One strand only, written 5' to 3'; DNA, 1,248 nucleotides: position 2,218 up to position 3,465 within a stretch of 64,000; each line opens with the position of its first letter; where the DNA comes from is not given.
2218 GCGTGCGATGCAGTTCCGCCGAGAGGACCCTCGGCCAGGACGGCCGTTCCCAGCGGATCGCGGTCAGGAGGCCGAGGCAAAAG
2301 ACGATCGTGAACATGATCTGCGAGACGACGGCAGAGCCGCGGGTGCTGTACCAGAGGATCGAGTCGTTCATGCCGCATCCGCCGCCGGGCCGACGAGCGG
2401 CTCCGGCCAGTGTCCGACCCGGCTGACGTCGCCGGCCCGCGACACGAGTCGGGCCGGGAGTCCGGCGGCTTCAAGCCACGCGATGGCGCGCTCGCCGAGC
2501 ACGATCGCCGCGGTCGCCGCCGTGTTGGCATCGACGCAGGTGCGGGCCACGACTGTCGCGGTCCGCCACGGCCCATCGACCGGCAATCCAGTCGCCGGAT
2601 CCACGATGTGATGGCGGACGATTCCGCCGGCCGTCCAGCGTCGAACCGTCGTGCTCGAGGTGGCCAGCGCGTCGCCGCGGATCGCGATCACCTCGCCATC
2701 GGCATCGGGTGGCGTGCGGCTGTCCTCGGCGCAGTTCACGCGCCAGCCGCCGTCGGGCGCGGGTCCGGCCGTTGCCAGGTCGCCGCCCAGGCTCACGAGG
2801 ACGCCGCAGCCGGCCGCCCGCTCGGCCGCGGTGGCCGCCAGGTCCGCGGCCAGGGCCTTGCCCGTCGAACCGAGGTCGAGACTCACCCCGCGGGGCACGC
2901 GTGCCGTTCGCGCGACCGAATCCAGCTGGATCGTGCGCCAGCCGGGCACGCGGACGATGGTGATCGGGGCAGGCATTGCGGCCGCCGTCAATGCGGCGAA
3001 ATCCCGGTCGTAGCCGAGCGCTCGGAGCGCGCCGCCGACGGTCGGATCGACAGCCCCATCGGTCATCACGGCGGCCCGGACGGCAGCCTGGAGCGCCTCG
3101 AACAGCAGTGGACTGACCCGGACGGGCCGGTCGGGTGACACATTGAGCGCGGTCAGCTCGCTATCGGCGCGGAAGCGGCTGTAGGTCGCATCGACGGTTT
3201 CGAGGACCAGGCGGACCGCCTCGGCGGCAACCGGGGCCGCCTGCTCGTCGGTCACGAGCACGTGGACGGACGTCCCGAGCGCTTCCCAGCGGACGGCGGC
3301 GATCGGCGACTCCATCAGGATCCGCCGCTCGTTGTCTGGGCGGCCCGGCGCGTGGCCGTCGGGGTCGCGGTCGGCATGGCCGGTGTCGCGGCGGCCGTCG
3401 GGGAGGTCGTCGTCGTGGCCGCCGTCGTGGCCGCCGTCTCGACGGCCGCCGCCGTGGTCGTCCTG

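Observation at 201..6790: Flavinylation-centred membrane redox locus with two different di-haem reductases around one ApbE/FMN_bind pair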

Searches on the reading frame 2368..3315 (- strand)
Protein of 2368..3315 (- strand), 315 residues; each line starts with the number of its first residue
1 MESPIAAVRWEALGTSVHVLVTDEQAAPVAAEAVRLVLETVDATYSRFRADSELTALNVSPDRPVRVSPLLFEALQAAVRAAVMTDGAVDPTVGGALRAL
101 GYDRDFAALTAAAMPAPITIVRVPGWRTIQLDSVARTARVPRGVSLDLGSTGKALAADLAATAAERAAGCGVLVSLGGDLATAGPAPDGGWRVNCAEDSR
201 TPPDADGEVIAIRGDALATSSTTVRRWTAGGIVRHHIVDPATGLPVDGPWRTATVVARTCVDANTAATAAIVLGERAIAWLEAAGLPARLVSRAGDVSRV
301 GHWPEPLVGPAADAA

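Call 3: search_protein_families(library=pfam, proteins=[window:2368-3315:-], max_evalue=0.01)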
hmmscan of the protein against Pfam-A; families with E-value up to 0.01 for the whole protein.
window:2368-3315:- (315 aa): 1 family
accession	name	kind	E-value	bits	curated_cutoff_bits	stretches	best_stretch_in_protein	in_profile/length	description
PF02424.20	ApbE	-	3.3e-52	178.1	25.6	1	13-284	1-258/266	ApbE family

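Call 27: search_protein_families(library=ncbifam, proteins=[window:2368-3315:-], max_evalue=0.01)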
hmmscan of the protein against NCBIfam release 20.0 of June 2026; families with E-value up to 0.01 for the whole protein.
window:2368-3315:- (315 aa): 1 family
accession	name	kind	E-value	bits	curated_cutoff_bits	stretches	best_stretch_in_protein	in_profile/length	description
NF007774.0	PRK10461.1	equivalog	1.9e-20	73.1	498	1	12-296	41-332/351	FAD:protein FMN transferase ApbE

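Call 64: search_solved_structures(query=window:2368-3315:-, max_evalue=0.001, show_alignments=3)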
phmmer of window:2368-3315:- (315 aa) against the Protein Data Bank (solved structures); distinct sequences matched with E-value up to 0.001: 13.
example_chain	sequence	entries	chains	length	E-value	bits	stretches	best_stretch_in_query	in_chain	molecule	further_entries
1vrm_A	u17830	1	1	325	2.2e-26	96.6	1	9-275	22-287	hypothetical protein TM1553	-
6nxi_A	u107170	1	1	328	7.7e-20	75.1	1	32-296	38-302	FAD:protein FMN transferase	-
3pnd_A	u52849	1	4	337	1.3e-19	74.4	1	10-297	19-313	Thiamine biosynthesis lipoprotein ApbE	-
4xgw_A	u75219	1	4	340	4.5e-19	72.6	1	26-300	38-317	FAD:protein FMN transferase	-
2o18_A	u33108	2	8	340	1.6e-18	70.8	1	26-300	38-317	Thiamine biosynthesis lipoprotein apbE | FAD:protein FMN transferase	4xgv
6nxj_A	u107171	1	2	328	1.7e-18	70.7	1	32-296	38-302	FAD:protein FMN transferase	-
4xgx_A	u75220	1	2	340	1.1e-17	68.1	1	26-300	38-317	FAD:protein FMN transferase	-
4xdt_A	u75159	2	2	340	5.3e-17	65.8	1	14-281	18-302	FAD:protein FMN transferase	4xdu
4ifu_A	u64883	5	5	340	4e-16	62.9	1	14-281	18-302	FAD:protein FMN transferase | Thiamine biosynthesis lipoprotein ApbE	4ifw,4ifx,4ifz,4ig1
7mgt_A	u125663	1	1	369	1.2e-15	61.4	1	14-281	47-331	FAD:protein FMN transferase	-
4xdr_A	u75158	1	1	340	1.3e-15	61.3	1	14-281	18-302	FAD:protein FMN transferase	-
5mgy_H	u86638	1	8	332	1.2e-14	58.1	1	22-296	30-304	FAD:protein FMN transferase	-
7esa_A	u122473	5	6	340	1.5e-12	51.2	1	44-276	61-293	FAD:protein FMN transferase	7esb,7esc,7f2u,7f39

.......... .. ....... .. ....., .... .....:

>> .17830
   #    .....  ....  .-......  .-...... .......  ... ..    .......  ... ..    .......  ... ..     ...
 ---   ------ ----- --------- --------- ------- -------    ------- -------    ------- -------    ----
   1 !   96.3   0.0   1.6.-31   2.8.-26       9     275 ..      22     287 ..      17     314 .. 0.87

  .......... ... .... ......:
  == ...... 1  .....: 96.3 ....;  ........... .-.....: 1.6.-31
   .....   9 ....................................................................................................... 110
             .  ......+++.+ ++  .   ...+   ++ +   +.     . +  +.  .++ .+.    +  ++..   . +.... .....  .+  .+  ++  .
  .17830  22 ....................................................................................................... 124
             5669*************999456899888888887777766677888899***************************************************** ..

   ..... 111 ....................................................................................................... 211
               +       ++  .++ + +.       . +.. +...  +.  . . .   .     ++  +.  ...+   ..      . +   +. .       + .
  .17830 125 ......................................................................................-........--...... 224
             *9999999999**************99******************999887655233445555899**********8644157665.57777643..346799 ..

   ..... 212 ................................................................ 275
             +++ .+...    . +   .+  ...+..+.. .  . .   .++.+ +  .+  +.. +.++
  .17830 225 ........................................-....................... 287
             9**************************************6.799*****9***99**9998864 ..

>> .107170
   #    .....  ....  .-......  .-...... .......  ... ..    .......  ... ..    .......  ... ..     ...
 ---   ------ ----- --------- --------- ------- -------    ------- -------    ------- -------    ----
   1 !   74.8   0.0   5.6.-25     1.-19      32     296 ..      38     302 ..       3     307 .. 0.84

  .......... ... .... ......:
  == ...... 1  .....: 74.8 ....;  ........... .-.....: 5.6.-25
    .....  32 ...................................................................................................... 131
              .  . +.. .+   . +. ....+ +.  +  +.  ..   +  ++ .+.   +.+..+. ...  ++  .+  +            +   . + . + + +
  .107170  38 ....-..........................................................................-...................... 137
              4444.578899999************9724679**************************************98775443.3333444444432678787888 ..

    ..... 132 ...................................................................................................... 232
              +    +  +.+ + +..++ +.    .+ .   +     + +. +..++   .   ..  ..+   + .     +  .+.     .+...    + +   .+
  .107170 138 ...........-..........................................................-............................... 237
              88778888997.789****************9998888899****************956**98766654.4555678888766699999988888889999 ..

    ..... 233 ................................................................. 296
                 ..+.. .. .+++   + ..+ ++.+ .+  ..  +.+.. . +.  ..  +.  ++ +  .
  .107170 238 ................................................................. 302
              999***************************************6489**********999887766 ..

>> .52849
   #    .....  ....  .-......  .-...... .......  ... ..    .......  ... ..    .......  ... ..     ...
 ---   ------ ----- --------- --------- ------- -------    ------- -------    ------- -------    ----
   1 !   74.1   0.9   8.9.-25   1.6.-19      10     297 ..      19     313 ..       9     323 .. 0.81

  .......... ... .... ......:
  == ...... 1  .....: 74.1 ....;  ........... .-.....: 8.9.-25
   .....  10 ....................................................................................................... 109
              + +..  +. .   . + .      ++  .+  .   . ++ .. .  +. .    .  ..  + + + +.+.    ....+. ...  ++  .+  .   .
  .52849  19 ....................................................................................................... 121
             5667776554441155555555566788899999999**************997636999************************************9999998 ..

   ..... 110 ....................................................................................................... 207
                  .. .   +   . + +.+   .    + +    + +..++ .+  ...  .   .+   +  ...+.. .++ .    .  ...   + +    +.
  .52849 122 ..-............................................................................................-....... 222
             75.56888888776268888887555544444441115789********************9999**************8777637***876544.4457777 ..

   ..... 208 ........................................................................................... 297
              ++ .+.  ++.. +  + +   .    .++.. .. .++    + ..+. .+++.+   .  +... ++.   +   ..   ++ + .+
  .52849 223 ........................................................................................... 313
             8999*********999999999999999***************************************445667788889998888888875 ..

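Call 74: find_homologous_proteins(query=window:2368-3315:-, max_evalue=1e-30)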
Query window:2368-3315:- (315 aa): 7903 proteins with E <= 1e-30 among 8000 candidates; the best 120 are listed.
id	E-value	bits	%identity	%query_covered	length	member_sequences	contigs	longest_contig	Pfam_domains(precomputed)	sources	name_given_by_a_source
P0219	7.6e-179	612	94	100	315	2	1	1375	PF02424.21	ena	-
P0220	1.9e-127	443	91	76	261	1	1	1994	PF02424.21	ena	-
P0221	2.7e-120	420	67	97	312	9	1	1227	PF02424.21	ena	-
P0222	3.6e-119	416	68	94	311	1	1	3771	PF02424.21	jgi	jgi:thiamine biosynthesis lipoprotein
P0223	2.4e-118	413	67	96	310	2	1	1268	PF02424.21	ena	-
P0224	1.6e-117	411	69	94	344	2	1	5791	PF02424.21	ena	-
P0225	1.0e-116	408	65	96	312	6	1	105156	PF02424.21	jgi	jgi:thiamine biosynthesis lipoprotein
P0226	1.9e-115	404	65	97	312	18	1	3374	PF02424.21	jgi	jgi:thiamine biosynthesis lipoprotein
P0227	2.3e-114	400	68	97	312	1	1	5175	PF02424.21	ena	-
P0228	3.4e-114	400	66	97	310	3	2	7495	PF02424.21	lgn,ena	-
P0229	6.4e-114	399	65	96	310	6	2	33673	PF02424.21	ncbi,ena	-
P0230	1.2e-112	395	65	96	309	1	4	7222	PF02424.21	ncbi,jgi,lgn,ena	-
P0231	5.3e-112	393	64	96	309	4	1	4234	PF02424.21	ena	-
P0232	6.1e-112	392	67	95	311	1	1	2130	PF02424.21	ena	-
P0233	2.1e-111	391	63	96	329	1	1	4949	PF02424.21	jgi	jgi:FAD:protein FMN transferase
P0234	7.0e-111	389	63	94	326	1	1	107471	PF02424.21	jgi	jgi:FAD:protein FMN transferase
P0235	5.6e-109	383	62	97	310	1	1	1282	PF02424.21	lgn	-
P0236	9.4e-109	382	65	97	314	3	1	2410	PF02424.21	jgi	jgi:thiamine biosynthesis lipoprotein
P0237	4.5e-108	380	64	97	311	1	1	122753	PF02424.21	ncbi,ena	-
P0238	6.4e-108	379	64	95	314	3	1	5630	PF02424.21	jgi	jgi:thiamine biosynthesis lipoprotein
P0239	2.8e-107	377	65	95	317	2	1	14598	PF02424.21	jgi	jgi:thiamine biosynthesis lipoprotein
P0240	5.5e-107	376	66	95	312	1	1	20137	PF02424.21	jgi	jgi:thiamine biosynthesis lipoprotein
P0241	1.1e-106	375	63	96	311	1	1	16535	PF02424.21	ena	-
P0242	1.2e-105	372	62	97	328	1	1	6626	PF02424.21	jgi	jgi:thiamine biosynthesis lipoprotein ApbE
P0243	1.8e-105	371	64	96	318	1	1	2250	PF02424.21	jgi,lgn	jgi:thiamine biosynthesis lipoprotein ApbE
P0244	1.9e-105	371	63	95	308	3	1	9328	PF02424.21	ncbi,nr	ncbi:MAG: FAD:protein FMN transferase [Chloroflexota bacterium]|nr:FAD:protein FMN transferase [Chlo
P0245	4.0e-105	370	62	97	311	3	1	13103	PF02424.21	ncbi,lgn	-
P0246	4.4e-105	370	61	96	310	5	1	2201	PF02424.21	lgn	-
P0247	4.8e-105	370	60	96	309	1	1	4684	PF02424.21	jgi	jgi:FAD:protein FMN transferase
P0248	6.2e-105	369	62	95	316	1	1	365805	PF02424.21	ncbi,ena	-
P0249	8.2e-105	369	62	97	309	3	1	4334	PF02424.21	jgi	jgi:thiamine biosynthesis lipoprotein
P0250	9.1e-105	369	57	96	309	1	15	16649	PF02424.21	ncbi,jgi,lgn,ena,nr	ncbi:MAG: FAD:protein FMN transferase [Chloroflexi bacterium]|nr:MAG: FAD:protein FMN transferase [C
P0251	9.1e-105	369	62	96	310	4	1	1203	PF02424.21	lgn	-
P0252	9.2e-105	369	61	96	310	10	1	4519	PF02424.21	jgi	-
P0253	1.4e-104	368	61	96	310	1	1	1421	PF02424.21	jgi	-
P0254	2.1e-104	368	62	96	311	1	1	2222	PF02424.21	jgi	jgi:thiamine biosynthesis lipoprotein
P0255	3.7e-104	367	62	96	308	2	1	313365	PF02424.21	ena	-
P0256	5.8e-104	366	60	96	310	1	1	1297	PF02424.21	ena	-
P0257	5.9e-104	366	61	96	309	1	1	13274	PF02424.21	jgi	jgi:thiamine biosynthesis lipoprotein ApbE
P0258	8.1e-104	366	61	96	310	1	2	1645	PF02424.21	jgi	jgi:thiamine biosynthesis lipoprotein ApbE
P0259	8.2e-104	366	61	96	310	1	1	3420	PF02424.21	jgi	jgi:FAD:protein FMN transferase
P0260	9.1e-104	366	62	96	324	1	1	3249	PF02424.21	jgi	jgi:thiamine biosynthesis lipoprotein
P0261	1.1e-103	365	62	96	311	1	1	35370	PF02424.21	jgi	jgi:thiamine biosynthesis lipoprotein ApbE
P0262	1.3e-103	365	60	96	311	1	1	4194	PF02424.21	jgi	jgi:thiamine biosynthesis lipoprotein ApbE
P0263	1.3e-103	365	62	98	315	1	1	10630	PF02424.21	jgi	jgi:thiamine biosynthesis lipoprotein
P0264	1.5e-103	365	63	96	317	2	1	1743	PF02424.21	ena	-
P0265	1.6e-103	365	61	96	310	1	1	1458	PF02424.21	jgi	jgi:thiamine biosynthesis lipoprotein ApbE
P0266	1.8e-103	365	62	97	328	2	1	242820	PF02424.21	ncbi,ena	-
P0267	1.9e-103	365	61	96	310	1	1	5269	PF02424.21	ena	-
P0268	2.2e-103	364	57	96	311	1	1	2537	PF02424.21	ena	-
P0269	2.7e-103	364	64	94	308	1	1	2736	PF02424.21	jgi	jgi:thiamine biosynthesis lipoprotein ApbE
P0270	3.1e-103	364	59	96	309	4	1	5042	PF02424.21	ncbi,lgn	-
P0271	3.1e-103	364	62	96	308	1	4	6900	PF02424.21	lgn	-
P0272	3.8e-103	364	61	96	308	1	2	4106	PF02424.21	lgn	-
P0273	3.8e-103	364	64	94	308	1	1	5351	PF02424.21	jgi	jgi:thiamine biosynthesis lipoprotein ApbE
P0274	4.0e-103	363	62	96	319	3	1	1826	PF02424.21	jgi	-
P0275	4.1e-103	363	60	96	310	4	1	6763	PF02424.21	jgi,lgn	jgi:thiamine biosynthesis lipoprotein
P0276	4.2e-103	363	60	96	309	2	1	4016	PF02424.21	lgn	-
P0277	4.6e-103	363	62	96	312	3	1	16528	PF02424.21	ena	-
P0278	4.7e-103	363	60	98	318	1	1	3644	PF02424.21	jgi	jgi:thiamine biosynthesis lipoprotein ApbE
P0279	4.9e-103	363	59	96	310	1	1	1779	PF02424.21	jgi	jgi:thiamine biosynthesis lipoprotein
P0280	5.5e-103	363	61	96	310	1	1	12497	PF02424.21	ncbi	-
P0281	5.9e-103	363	57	96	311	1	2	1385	PF02424.21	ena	-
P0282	6.3e-103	363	62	96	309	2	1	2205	PF02424.21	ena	-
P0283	7.0e-103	363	61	98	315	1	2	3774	PF02424.21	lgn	-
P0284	7.5e-103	363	61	97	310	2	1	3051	PF02424.21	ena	-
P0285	7.8e-103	363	62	96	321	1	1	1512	PF02424.21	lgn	-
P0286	8.2e-103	362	62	95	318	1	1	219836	PF02424.21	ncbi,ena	-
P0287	8.9e-103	362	62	98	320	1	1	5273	PF02424.21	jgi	jgi:FAD:protein FMN transferase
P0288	1.1e-102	362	59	96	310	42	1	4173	PF02424.21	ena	-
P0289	1.4e-102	362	61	96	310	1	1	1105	PF02424.21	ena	-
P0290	1.6e-102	361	59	94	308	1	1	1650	PF02424.21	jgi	jgi:thiamine biosynthesis lipoprotein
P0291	1.7e-102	361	63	95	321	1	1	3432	PF02424.21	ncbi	-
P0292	1.7e-102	361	61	96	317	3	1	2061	PF02424.21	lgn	-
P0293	1.8e-102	361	59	97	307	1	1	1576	PF02424.21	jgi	jgi:thiamine biosynthesis lipoprotein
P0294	2.0e-102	361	60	96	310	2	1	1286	PF02424.21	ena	-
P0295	2.1e-102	361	60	96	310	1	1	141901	PF02424.21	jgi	jgi:thiamine biosynthesis lipoprotein ApbE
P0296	2.3e-102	361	59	96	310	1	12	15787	PF02424.21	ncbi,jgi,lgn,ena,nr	ncbi:MAG: FAD:protein FMN transferase [Chloroflexi bacterium]|nr:MAG: FAD:protein FMN transferase [C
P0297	2.4e-102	361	59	97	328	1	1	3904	PF02424.21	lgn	-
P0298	2.7e-102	361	60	96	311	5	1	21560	PF02424.21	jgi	jgi:thiamine biosynthesis lipoprotein ApbE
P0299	2.7e-102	361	62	96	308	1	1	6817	PF02424.21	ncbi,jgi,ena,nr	ncbi:MAG TPA: FAD:protein FMN transferase [Candidatus Eisenbacteria bacterium]|nr:FAD:protein FMN tr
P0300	2.9e-102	361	62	97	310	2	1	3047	PF02424.21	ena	-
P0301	3.1e-102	361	60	96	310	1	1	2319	PF02424.21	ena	-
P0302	3.3e-102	360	58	96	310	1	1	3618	PF02424.21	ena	-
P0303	3.4e-102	360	62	94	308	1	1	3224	PF02424.21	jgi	jgi:thiamine biosynthesis lipoprotein ApbE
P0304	3.5e-102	360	61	94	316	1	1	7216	PF02424.21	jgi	jgi:FAD:protein FMN transferase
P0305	3.6e-102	360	62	96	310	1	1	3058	PF02424.21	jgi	jgi:thiamine biosynthesis lipoprotein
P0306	3.8e-102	360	58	96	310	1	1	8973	PF02424.21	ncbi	-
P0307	4.0e-102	360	58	96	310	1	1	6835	PF02424.21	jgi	jgi:thiamine biosynthesis lipoprotein ApbE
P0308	4.1e-102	360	58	96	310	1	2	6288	PF02424.21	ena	-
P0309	4.2e-102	360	59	96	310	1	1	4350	PF02424.21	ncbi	-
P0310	4.4e-102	360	63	96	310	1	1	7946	PF02424.21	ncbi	-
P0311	4.4e-102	360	60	96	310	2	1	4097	PF02424.21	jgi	jgi:thiamine biosynthesis lipoprotein ApbE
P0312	5.1e-102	360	58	96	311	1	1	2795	PF02424.21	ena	-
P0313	5.2e-102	360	58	96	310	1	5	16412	PF02424.21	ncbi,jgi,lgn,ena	-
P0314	5.4e-102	360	61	96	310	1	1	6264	PF02424.21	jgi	jgi:thiamine biosynthesis lipoprotein ApbE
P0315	5.5e-102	360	63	94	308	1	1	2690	PF02424.21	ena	-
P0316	6.2e-102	360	59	96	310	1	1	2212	PF02424.21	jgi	-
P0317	6.4e-102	360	61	96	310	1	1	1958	PF02424.21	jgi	jgi:thiamine biosynthesis lipoprotein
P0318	6.9e-102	359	60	96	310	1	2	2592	PF02424.21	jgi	jgi:thiamine biosynthesis lipoprotein ApbE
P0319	7.5e-102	359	63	96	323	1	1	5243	PF02424.21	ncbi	-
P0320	7.6e-102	359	57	96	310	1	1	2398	PF02424.21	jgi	jgi:thiamine biosynthesis lipoprotein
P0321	7.8e-102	359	59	96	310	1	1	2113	PF02424.21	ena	-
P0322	7.9e-102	359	61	94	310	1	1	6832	PF02424.21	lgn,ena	-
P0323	9.0e-102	359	63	97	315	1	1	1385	PF02424.21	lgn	-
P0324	9.1e-102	359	61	96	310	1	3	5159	PF02424.21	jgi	jgi:thiamine biosynthesis lipoprotein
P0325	1.0e-101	359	61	94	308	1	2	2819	PF02424.21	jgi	jgi:thiamine biosynthesis lipoprotein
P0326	1.0e-101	359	59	94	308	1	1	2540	PF02424.21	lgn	-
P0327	1.2e-101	359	61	96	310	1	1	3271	PF02424.21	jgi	-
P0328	1.2e-101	359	59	97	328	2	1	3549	PF02424.21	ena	-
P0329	1.3e-101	359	59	96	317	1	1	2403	PF02424.21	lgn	-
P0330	1.3e-101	359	59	94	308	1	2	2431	PF02424.21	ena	-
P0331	1.3e-101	358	58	96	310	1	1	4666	PF02424.21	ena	-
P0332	1.5e-101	358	59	96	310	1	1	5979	PF02424.21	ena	-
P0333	1.7e-101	358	62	96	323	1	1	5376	PF02424.21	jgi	jgi:thiamine biosynthesis lipoprotein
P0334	2.0e-101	358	57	97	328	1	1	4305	PF02424.21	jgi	jgi:FAD:protein FMN transferase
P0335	2.0e-101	358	61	96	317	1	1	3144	PF02424.21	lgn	-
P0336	2.2e-101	358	58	96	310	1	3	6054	PF02424.21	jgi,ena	-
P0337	2.4e-101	358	61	96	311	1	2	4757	PF02424.21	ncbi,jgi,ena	-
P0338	2.6e-101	358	63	96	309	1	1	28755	PF02424.21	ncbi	-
